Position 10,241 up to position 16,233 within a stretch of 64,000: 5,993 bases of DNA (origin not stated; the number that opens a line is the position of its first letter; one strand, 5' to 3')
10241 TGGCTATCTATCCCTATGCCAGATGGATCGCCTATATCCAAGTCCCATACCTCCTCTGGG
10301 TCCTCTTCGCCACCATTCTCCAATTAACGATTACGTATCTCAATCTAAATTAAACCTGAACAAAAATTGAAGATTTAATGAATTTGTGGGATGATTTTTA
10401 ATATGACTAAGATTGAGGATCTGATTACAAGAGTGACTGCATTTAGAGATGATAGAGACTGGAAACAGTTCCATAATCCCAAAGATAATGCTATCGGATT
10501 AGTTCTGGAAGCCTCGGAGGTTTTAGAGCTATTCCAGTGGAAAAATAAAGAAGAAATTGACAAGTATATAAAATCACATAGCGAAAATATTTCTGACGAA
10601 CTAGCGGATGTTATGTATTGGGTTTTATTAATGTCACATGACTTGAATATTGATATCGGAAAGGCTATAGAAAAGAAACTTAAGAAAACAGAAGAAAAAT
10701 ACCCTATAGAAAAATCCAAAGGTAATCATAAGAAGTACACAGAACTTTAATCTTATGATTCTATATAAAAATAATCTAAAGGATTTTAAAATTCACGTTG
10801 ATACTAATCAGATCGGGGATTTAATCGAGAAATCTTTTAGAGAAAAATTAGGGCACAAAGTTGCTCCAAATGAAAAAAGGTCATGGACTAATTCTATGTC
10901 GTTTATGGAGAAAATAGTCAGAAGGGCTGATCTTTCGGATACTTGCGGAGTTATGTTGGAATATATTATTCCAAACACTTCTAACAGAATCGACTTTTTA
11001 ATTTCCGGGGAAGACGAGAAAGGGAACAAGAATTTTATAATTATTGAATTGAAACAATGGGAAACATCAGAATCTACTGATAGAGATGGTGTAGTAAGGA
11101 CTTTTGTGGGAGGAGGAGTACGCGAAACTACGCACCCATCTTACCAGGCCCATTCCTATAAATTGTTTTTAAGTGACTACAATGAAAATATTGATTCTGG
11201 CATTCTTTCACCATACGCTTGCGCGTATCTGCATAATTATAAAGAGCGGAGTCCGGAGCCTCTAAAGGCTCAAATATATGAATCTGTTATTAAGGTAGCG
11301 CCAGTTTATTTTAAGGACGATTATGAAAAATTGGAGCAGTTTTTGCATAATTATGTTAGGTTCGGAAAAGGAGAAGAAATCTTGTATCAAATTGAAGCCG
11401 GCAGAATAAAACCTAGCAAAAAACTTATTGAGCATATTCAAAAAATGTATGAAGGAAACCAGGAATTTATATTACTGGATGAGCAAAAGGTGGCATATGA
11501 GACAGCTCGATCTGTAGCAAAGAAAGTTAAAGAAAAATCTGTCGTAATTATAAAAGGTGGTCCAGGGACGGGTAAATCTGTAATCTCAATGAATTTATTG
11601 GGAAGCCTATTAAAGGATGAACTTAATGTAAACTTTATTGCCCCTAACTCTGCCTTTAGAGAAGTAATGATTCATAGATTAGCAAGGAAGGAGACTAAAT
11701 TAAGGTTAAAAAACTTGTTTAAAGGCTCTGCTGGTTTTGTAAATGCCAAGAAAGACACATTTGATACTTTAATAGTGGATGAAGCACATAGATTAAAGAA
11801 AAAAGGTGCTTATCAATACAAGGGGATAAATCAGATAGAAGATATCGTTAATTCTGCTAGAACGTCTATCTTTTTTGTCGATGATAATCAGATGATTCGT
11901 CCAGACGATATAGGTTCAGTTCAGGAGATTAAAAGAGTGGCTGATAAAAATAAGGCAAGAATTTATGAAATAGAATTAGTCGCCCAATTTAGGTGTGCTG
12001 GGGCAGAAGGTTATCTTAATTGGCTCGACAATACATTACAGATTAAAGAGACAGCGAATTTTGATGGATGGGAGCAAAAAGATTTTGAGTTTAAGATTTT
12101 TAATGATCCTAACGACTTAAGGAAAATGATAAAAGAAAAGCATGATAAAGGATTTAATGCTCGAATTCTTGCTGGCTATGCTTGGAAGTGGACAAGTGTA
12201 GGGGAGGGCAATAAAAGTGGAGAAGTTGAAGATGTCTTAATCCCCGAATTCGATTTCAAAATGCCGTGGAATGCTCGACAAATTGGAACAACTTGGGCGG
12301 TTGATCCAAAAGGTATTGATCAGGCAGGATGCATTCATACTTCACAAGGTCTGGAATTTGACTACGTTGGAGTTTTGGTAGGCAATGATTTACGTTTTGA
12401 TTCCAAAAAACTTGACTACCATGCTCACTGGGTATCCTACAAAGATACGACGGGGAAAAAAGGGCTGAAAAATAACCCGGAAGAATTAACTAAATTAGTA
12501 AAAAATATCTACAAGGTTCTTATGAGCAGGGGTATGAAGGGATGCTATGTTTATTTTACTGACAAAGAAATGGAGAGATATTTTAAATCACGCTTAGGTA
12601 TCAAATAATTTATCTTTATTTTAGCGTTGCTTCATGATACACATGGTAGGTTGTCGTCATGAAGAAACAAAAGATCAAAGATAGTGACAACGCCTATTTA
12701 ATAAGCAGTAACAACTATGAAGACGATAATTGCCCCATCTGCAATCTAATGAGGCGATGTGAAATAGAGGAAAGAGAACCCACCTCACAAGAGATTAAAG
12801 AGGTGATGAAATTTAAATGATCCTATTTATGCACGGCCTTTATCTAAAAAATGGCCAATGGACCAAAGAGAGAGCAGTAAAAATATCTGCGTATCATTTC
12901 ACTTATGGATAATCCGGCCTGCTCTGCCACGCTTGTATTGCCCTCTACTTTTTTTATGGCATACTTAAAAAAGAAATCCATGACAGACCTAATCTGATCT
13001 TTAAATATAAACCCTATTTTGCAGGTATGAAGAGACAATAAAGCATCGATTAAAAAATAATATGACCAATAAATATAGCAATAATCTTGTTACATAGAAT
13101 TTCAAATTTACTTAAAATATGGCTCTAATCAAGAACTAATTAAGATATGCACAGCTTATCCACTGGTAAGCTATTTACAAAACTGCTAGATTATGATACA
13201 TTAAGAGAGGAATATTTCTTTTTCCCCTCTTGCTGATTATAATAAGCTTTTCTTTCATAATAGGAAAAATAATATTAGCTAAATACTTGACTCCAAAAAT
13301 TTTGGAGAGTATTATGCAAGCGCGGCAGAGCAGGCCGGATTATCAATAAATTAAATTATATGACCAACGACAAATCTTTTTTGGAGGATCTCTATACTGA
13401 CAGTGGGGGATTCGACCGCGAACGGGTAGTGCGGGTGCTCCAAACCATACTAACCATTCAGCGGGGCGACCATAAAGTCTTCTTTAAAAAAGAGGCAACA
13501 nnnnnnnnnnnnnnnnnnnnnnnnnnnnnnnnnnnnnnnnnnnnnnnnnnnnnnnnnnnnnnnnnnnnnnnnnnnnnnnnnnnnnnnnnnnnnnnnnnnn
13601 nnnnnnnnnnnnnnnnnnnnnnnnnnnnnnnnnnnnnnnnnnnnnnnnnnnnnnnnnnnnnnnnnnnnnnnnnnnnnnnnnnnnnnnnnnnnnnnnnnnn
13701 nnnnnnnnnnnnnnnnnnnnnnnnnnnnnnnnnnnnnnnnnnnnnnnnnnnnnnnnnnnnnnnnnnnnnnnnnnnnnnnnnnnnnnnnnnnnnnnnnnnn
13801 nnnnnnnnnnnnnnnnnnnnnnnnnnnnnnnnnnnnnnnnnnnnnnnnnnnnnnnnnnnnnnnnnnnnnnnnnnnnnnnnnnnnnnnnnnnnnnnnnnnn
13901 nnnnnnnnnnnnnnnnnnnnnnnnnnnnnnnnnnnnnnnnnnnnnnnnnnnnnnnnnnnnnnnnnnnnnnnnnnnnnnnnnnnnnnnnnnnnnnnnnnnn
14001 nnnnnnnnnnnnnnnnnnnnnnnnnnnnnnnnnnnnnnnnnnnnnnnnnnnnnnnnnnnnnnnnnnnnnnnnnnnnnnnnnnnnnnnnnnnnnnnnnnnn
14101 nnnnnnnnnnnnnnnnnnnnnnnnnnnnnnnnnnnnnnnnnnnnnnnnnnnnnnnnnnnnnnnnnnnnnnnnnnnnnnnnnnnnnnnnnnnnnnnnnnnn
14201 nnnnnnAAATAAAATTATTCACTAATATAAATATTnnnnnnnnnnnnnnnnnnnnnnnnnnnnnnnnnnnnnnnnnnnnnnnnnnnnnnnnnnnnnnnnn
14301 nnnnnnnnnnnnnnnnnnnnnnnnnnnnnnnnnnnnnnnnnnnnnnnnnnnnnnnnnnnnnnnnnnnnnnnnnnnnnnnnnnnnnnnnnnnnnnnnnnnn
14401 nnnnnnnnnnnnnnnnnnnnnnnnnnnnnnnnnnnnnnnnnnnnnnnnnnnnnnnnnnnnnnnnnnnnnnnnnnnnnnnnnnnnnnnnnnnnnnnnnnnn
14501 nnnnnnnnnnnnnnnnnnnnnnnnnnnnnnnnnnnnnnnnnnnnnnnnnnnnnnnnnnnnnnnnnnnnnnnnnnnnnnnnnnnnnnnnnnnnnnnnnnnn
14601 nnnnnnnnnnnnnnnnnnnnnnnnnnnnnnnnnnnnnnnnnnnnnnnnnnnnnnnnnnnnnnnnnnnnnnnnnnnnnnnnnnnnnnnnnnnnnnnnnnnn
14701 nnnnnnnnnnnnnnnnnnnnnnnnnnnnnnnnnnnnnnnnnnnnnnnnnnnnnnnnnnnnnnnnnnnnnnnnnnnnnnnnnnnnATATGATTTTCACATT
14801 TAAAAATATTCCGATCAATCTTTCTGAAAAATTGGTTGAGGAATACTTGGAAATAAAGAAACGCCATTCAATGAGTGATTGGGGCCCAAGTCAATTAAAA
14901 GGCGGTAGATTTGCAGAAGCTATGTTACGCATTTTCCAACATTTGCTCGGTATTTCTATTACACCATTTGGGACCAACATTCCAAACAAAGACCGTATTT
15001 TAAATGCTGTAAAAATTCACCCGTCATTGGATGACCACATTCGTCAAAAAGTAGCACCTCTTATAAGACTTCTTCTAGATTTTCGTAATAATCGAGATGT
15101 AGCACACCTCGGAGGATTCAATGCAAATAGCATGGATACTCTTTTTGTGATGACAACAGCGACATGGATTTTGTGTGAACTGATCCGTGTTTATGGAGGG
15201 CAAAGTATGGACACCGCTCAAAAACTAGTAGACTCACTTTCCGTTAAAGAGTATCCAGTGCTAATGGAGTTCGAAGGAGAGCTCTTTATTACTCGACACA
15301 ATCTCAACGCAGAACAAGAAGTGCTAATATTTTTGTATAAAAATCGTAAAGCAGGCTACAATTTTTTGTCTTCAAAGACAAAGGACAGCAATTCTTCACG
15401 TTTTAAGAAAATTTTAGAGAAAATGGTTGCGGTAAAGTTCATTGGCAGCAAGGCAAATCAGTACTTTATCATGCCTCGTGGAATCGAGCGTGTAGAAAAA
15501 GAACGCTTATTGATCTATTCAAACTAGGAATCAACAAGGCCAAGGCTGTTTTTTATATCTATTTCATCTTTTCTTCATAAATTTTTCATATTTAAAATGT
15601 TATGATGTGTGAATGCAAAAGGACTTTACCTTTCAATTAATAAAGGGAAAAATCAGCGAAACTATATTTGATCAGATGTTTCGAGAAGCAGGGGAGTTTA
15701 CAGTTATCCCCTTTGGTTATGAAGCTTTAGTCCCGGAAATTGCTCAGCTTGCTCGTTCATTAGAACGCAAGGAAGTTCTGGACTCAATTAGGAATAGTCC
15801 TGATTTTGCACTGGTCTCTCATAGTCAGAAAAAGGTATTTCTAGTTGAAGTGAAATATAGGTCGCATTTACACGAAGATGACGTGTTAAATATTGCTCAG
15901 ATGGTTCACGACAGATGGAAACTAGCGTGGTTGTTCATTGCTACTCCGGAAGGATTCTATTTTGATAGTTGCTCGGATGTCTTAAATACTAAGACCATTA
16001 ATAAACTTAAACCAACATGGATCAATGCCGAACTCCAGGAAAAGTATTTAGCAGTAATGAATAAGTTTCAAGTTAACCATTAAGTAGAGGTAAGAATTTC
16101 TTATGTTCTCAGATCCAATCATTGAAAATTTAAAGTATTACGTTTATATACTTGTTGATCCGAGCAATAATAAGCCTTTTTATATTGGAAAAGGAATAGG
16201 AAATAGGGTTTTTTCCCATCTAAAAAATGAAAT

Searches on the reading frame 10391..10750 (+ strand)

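Call 16: search_protein_families(library=pfam, proteins=[window:10391-10750:+], max_evalue=0.01)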
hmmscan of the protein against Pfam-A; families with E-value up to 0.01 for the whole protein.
window:10391-10750:+ (119 aa): 3 families
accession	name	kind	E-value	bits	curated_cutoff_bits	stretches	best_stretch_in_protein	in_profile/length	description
PF12643.12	MazG-like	-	4.7e-18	65.7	27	1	38-119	4-85/85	MazG-like family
PF03819.22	MazG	-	2.3e-06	28.2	22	1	37-105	10-71/74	MazG nucleotide pyrophosphohydrolase domain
PF01503.22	PRA-PH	-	0.0015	19.4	21.3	1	53-94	35-80/86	Phosphoribosyl-ATP pyrophosphohydrolase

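Call 33: search_protein_families(library=padloc, proteins=[window:10391-10750:+], max_evalue=0.01)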
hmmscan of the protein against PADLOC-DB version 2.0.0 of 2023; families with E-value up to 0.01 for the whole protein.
window:10391-10750:+ (119 aa): 0 families

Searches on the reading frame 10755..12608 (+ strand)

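Call 16: search_protein_families(library=pfam, proteins=[window:10755-12608:+], max_evalue=0.01)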
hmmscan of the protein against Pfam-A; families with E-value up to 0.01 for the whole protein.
window:10755-12608:+ (617 aa): 11 families
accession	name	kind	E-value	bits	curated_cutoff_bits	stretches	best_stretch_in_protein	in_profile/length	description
PF09848.15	SLFN-g3_helicase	-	4.5e-92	309.5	24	1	261-603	1-354/354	Schlafen group 3, DNA/RNA helicase domain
PF04851.21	ResIII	-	5.5e-08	33.3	22.5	0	240-310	4-74/164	Type III restriction enzyme, res subunit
PF20720.3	nSTAND3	-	4.6e-07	30.1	27.2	1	250-295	6-51/155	Novel STAND NTPase 3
PF13401.12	AAA_22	-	2.9e-06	28.1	27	1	260-375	4-121/130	AAA domain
PF13245.12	AAA_19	-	1.7e-05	25.4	25.1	1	256-380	6-129/134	AAA domain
PF12775.13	AAA_7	-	3.4e-05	23.9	25.8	1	256-323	28-95/181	P-loop containing dynein motor region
PF13604.12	AAA_30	-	0.00029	21.1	27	1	259-378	16-125/191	AAA domain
PF24883.2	NPHP3_N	-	0.0022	18.6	24.8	0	255-293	16-54/164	Nephrocystin 3, N-terminal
PF00270.35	DEAD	-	0.0052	17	26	0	335-355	117-138/167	DEAD/DEAH box helicase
PF13086.12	AAA_11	-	0.0053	17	27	0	251-288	7-44/257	AAA domain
PF25199.1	nSTAND_NTPase5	-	0.0093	16.2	34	0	255-312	35-93/145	Novel STAND NTPase 5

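Call 33: search_protein_families(library=padloc, proteins=[window:10755-12608:+], max_evalue=0.01)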
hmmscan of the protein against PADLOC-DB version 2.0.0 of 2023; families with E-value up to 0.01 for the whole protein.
window:10755-12608:+ (617 aa): 6 families
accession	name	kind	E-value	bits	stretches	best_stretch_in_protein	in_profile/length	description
PDLC05014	PDC-S41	-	7.6e-21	72.1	2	3-315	5-291/657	-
PDLC02350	AbiO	-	1.2e-15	55.2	1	235-500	174-406/468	AbiO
PDLC02372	Nhi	-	1.7e-15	54.6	1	236-500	179-409/470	-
PDLC04140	mad8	-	4.9e-06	24.3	1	251-312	17-78/314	mads_8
PDLC05009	PDC-S37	-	5.1e-05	19.2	1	254-311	301-358/1550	-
PDLC01439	typeIV_DinG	-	0.00029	17.6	0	248-277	21-49/575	CAS-IV-A; associated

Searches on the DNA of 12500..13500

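Call 95: search_rna_families(source=window, start=12500, end=13500, threshold=evalue, max_evalue=1)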
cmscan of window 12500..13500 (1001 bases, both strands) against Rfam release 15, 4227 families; matches with E-value up to 1: 0.
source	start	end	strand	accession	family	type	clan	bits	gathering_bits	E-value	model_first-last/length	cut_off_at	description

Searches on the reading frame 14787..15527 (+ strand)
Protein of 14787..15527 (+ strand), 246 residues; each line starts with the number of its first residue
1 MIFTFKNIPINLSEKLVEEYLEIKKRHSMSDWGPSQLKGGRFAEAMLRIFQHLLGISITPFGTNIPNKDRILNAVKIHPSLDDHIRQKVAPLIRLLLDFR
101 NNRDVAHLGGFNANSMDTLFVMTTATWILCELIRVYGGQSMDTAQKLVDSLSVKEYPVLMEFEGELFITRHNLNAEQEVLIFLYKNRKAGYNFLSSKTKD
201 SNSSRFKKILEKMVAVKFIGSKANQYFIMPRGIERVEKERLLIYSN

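Call 16: search_protein_families(library=pfam, proteins=[window:14787-15527:+], max_evalue=0.01)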
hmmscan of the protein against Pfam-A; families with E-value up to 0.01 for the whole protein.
window:14787-15527:+ (246 aa): 0 families

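Call 33: search_protein_families(library=padloc, proteins=[window:14787-15527:+], max_evalue=0.01)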
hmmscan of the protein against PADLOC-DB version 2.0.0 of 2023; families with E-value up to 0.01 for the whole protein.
window:14787-15527:+ (246 aa): 0 families

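Call 50: search_solved_structures(query=window:14787-15527:+, max_evalue=1)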
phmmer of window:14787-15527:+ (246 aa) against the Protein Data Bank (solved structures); distinct sequences matched with E-value up to 1: 0.

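Call 52: search_protein_families(library=pfam, proteins=[window:14787-15527:+], max_evalue=5)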
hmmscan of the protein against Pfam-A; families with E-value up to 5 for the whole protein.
window:14787-15527:+ (246 aa): 1 family
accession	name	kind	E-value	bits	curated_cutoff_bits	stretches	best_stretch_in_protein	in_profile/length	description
PF25710.1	CrAss_Ring_3_4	-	0.047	13.3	27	1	145-232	11-98/230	Phage tail ring protein 3/4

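Call 67: find_homologous_proteins(query=window:14787-15524:+, max_evalue=0.001)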
Query window:14787-15524:+ (246 aa): 257 proteins with E <= 0.001 among 551 candidates; the best 120 are listed.
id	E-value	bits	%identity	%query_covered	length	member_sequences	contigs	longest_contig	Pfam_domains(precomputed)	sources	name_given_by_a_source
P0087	1.3e-158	543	100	100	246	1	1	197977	-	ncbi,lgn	-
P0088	1.6e-104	366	65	100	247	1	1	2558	-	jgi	jgi:hypothetical protein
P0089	6.8e-104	364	68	100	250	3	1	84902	-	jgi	jgi:hypothetical protein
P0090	1.2e-103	364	65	99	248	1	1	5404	-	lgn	-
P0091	2.5e-103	363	66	100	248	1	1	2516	-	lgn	-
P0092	3.5e-103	362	66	100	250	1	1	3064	-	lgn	-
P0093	6.3e-103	361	68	97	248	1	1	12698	-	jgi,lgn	jgi:hypothetical protein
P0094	2.6e-102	359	66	100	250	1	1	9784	-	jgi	jgi:hypothetical protein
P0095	6.5e-102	358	65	100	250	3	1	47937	-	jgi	jgi:hypothetical protein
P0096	6.7e-102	358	66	100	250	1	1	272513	-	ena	-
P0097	4.2e-101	355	65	100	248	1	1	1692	-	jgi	jgi:hypothetical protein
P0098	6.5e-101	355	65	100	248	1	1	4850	-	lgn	-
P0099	1.1e-100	354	66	99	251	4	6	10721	-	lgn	-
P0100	1.5e-100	353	63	99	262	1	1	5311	-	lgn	-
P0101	2.7e-100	353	65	100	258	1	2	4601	-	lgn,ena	-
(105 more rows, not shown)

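Call 70: search_solved_structures(query=A2, max_evalue=1)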
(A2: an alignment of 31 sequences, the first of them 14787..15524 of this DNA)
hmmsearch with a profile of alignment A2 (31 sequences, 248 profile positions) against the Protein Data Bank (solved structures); distinct sequences matched with E-value up to 1: 0.

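Call 71: search_protein_families(library=ncbifam, proteins=[window:14787-15527:+], max_evalue=0.1)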
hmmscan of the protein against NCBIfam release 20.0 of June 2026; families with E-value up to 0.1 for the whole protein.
window:14787-15527:+ (246 aa): 0 families

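Call 74: predict_structure(alignment_id=A2)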
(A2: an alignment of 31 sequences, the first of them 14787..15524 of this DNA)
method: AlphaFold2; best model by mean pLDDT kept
length: 246 residues; sequences in the alignment: 31
mean_pLDDT: 83.3   pTM: 0.59
mean pLDDT of the five models: 83.3, 82.7, 82.5, 81.6, 81.1
residues with pLDDT >= 90: 117; 70-90: 86; 50-70: 34; < 50: 9
segments of 3 or more residues with pLDDT < 50: 104-107
pLDDT, mean of each block of 10 residues (from residue 1): 70 91 77 62 94 94 89 94 93 84 50 70 91 91 87 62 75 89 88 89 92 96 93 88 69
secondary structure, 60 per line:
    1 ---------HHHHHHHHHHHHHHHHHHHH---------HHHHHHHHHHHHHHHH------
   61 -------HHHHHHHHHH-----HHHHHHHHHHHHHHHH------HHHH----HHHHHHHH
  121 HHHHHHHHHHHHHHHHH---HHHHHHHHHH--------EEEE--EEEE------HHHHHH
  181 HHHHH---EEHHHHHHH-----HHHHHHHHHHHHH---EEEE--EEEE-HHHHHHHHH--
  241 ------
elements in order: H10-29 H39-54 H68-77 H83-98 H105-108 H113-137 H141-150 E159-162 E165-168 H175-185 H191-197 H203-215 E219-222 E225-228 H230-238

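Call 76: fold_search(model_id=the predicted structure, library=pdb)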
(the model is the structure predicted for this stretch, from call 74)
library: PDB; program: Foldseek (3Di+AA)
matches with E <= 10: 819; with E <= 0.001: 0
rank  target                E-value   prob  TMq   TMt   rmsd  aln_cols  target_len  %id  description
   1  4rs8_A                2.8e-02  1.00  0.25  0.68   2.5        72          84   15  Apo structure of novel pNOB8 plasmid centromere binding protein (released 2015-09-16)
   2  8b9x_A                3.0e-02  0.96  0.20  0.19  16.0       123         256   15  Chimeric protein of human UFM1 E3 ligase, UFL1, and DDRGK1 (released 2023-10-25)
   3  4rs8_B                3.9e-02  1.00  0.25  0.69   2.4        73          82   16  Apo structure of novel pNOB8 plasmid centromere binding protein (released 2015-09-16)
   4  5k5q_A                4.3e-02  1.00  0.26  0.66   2.4        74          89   16  Structure of AspA-DNA complex: novel centromere bindng protein-centromere complex (released 2016-06-01)
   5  6pco_B                7.2e-02  1.00  0.24  0.43   2.8        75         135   19  Mechanism for regulation of DNA binding of Bordetella bronchiseptica BpsR by 6-hydroxynicotinic acid (released 2019-11-06)
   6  7dg2_A                7.9e-02  0.80  0.20  0.21  13.3       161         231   13  Nse1-Nse3-Nse4 complex (released 2021-05-26)
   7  8b9x_B                7.9e-02  0.75  0.20  0.19  16.9       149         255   15  Chimeric protein of human UFM1 E3 ligase, UFL1, and DDRGK1 (released 2023-10-25)
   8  5k5q_C                8.3e-02  1.00  0.25  0.62   6.3        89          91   15  Structure of AspA-DNA complex: novel centromere bindng protein-centromere complex (released 2016-06-01)
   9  7kym_A                1.1e-01  1.00  0.24  0.40   1.4        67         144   18  Crystal structure of the MarR family transcriptional regulator from Bradyrhizobium japonicum (released 2021-12-15)
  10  5k5q_B                1.1e-01  1.00  0.25  0.63   2.2        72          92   17  Structure of AspA-DNA complex: novel centromere bindng protein-centromere complex (released 2016-06-01)
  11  7kua                  1.1e-01  1.00  0.25  0.40   3.2        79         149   19  Crystal structure of the MarR family transcriptional regulator from Pseudomonas putida bound to Indole 3 acetic acid (released 2021-12-01)
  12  2g7u_C                1.1e-01  1.00  0.22  0.22   2.9        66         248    8  2.3 A structure of putative catechol degradative operon regulator from Rhodococcus sp. RHA1 (released 2006-04-04)
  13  9e6a_B                1.1e-01  1.00  0.22  0.22   3.8        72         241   14  Pseudomonas putida KT2440 IclR-type transcription factor (PP_2609) (released 2025-11-12)
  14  1r7j                  1.3e-01  1.00  0.26  0.66   2.6        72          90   14  Crystal structure of the DNA-binding protein Sso10a from Sulfolobus solfataricus (released 2004-07-20)
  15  9qo1_C                1.3e-01  0.35  0.20  0.14  15.2       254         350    9  Activated 9-subunit COP9 signalosome and neddylated SCF (SKP1-SKP2-CKS1) complex structure (released 2026-02-11)
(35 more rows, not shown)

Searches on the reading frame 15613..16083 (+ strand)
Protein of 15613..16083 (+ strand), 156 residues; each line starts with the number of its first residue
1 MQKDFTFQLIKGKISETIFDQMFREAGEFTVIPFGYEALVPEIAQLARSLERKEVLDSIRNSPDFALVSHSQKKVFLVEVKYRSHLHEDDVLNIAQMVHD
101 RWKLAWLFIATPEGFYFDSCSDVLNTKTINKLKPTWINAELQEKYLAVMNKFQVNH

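Call 16: search_protein_families(library=pfam, proteins=[window:15613-16083:+], max_evalue=0.01)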
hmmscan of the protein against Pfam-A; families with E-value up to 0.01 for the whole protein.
window:15613-16083:+ (156 aa): 1 family
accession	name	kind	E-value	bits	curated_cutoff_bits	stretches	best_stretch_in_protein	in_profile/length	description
PF08722.17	Tn7_TnsA-like_N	-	0.0012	19.8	26.5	1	54-103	25-67/85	TnsA-like endonuclease N terminal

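Call 33: search_protein_families(library=padloc, proteins=[window:15613-16083:+], max_evalue=0.01)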
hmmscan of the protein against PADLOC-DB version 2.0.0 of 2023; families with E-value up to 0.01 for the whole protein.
window:15613-16083:+ (156 aa): 0 families

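Call 71: search_protein_families(library=ncbifam, proteins=[window:15613-16083:+], max_evalue=0.1)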
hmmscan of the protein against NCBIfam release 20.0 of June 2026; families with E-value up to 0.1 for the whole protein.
window:15613-16083:+ (156 aa): 1 family
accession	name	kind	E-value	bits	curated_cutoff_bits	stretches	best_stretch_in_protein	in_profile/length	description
TIGR02947.1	SigH_actino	hypoth_equivalog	0.049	13.3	251.55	1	69-127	103-160/193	RNA polymerase sigma-70 factor, TIGR02947 family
